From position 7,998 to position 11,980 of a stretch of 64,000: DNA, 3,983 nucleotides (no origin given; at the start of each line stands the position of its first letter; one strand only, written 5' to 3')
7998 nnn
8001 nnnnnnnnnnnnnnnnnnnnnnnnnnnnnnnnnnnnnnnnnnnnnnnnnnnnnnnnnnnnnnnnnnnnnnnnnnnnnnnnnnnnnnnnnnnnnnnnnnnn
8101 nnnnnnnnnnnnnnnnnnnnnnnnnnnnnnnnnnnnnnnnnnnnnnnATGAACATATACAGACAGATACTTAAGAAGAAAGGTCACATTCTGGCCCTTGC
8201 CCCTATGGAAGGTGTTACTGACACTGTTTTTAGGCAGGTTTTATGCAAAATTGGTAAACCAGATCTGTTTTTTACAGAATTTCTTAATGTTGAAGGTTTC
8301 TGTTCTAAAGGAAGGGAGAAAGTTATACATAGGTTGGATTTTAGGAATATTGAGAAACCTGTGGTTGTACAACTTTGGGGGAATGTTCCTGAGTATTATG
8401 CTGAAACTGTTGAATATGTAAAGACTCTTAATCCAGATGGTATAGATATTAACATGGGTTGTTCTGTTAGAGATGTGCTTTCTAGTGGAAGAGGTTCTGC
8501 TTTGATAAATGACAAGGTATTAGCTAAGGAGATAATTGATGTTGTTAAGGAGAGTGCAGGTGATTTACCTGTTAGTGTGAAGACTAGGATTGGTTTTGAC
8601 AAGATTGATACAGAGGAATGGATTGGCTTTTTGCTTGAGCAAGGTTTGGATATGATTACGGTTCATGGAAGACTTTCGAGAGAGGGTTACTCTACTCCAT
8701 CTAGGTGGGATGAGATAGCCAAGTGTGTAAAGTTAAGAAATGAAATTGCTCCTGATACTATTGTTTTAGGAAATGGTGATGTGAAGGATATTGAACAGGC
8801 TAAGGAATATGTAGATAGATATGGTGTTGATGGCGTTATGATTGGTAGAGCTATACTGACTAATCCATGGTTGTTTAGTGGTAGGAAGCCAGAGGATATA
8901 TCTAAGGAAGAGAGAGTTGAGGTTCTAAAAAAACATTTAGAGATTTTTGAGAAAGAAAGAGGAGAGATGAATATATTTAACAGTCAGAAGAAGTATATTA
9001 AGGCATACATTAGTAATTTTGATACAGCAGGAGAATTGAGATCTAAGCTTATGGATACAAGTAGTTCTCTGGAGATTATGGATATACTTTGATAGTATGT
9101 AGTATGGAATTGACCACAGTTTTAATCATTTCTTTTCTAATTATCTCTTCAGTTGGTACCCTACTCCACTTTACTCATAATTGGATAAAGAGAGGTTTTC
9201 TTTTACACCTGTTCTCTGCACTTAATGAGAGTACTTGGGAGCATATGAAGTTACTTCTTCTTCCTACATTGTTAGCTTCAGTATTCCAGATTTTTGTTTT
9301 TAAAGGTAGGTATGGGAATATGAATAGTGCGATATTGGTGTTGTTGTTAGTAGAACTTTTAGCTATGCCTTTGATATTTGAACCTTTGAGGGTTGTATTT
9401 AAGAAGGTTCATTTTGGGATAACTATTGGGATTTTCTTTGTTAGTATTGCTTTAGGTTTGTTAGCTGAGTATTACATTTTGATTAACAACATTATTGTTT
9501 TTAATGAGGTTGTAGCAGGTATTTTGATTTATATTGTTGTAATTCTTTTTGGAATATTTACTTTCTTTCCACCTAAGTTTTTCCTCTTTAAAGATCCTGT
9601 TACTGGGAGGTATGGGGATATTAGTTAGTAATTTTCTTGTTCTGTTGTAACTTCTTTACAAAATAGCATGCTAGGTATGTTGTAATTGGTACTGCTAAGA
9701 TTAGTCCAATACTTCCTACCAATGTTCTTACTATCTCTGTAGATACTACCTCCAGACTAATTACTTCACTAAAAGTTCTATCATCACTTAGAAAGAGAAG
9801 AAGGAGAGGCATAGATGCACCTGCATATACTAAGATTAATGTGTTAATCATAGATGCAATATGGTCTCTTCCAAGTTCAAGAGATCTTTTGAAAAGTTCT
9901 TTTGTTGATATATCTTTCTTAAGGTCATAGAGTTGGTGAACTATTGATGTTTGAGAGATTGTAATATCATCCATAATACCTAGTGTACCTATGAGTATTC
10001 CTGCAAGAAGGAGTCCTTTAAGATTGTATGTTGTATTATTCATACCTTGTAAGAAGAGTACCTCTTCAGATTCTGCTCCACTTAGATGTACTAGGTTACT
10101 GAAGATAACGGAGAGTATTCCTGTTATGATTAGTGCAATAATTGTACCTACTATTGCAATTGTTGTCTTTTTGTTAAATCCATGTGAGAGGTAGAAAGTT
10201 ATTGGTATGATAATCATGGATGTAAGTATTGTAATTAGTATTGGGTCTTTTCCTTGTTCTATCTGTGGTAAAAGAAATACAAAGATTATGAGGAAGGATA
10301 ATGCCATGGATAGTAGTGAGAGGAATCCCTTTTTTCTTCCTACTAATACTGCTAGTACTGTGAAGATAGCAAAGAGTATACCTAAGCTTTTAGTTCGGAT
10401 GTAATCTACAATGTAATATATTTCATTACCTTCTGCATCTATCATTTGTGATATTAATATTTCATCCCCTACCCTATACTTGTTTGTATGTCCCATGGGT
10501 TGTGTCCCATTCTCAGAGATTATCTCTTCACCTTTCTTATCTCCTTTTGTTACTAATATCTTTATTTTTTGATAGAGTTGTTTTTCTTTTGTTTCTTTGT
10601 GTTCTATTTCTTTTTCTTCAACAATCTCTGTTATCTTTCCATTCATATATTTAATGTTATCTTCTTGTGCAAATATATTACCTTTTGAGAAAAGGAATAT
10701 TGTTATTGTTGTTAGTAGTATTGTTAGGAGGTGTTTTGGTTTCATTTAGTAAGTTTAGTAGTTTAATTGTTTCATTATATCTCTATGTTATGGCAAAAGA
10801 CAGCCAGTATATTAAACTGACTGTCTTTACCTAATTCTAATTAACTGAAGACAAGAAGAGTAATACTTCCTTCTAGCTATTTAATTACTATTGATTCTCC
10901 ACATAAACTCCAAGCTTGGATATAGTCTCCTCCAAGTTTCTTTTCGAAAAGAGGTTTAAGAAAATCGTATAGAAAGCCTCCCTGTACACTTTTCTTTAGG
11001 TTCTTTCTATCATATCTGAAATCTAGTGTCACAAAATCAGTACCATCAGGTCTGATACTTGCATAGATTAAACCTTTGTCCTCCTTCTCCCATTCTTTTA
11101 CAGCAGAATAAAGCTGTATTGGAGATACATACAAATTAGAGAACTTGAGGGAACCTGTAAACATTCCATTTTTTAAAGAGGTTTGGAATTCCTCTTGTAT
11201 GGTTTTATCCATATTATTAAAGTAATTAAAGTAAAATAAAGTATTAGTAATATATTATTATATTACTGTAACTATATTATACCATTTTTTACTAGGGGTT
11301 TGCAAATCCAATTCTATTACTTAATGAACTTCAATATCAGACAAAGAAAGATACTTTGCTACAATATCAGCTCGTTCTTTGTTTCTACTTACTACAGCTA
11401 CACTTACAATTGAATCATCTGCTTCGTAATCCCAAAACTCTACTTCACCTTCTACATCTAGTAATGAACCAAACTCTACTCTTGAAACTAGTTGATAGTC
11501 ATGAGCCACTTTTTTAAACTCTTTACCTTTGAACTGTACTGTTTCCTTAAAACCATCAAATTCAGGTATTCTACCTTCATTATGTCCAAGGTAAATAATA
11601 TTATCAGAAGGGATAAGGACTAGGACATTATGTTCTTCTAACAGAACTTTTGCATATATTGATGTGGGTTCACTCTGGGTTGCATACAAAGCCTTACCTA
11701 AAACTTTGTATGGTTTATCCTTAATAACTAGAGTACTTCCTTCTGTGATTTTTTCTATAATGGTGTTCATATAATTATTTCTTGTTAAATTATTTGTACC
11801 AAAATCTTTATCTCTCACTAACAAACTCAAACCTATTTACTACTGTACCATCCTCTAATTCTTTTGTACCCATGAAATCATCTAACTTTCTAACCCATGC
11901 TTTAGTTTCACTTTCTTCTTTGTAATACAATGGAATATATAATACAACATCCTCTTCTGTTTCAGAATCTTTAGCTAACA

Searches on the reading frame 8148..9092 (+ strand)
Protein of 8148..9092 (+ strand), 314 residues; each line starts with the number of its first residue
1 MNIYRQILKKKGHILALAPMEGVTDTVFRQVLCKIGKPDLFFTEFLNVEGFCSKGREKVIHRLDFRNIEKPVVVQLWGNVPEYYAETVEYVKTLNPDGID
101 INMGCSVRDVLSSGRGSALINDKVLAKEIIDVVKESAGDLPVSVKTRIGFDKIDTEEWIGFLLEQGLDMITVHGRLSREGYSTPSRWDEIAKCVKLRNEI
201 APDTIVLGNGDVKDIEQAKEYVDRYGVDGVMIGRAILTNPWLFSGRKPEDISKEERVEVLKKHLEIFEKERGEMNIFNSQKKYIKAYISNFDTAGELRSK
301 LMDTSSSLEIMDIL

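Call 52: search_protein_families(library=pfam, proteins=[window:8148-9092:+], max_evalue=0.00001)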
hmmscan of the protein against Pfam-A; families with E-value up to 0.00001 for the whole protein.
window:8148-9092:+ (314 aa): 1 family
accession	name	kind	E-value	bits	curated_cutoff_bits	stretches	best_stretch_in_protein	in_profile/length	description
PF01207.24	Dus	-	2e-61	208.3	20.4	1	17-306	2-294/311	Dihydrouridine synthase (Dus)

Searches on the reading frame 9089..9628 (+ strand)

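Call 54: search_protein_families(library=pfam, proteins=[window:9089-9628:+], max_evalue=0.0001)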
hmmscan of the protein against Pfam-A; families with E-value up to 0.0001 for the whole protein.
window:9089-9628:+ (179 aa): 1 family
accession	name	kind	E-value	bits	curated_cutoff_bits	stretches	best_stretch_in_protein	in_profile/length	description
PF20122.4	DUF6512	-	1.9e-19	70.8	26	1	11-176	12-180/181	Family of unknown function (DUF6512)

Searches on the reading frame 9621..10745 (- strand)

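Call 52: search_protein_families(library=pfam, proteins=[window:9621-10745:-], max_evalue=0.00001)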
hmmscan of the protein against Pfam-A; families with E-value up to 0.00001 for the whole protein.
window:9621-10745:- (374 aa): 1 family
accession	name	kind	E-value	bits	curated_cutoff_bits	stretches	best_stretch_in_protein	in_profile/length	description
PF07907.16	YibE_F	-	1.2e-75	254.6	27.2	1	122-359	2-239/241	YibE/F-like protein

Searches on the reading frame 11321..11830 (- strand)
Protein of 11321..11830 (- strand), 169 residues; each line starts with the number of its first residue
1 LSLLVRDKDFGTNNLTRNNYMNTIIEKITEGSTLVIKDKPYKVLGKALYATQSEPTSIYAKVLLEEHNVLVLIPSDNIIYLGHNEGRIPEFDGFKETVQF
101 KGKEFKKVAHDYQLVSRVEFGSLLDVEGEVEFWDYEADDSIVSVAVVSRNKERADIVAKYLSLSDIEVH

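Call 54: search_protein_families(library=pfam, proteins=[window:11321-11830:-], max_evalue=0.0001)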
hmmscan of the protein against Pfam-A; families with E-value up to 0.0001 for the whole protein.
window:11321-11830:- (169 aa): 1 family
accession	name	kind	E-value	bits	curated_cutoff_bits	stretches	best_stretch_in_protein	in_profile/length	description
PF13785.11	DUF4178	-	8.2e-05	23.2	25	0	31-140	3-114/136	Domain of unknown function (DUF4178)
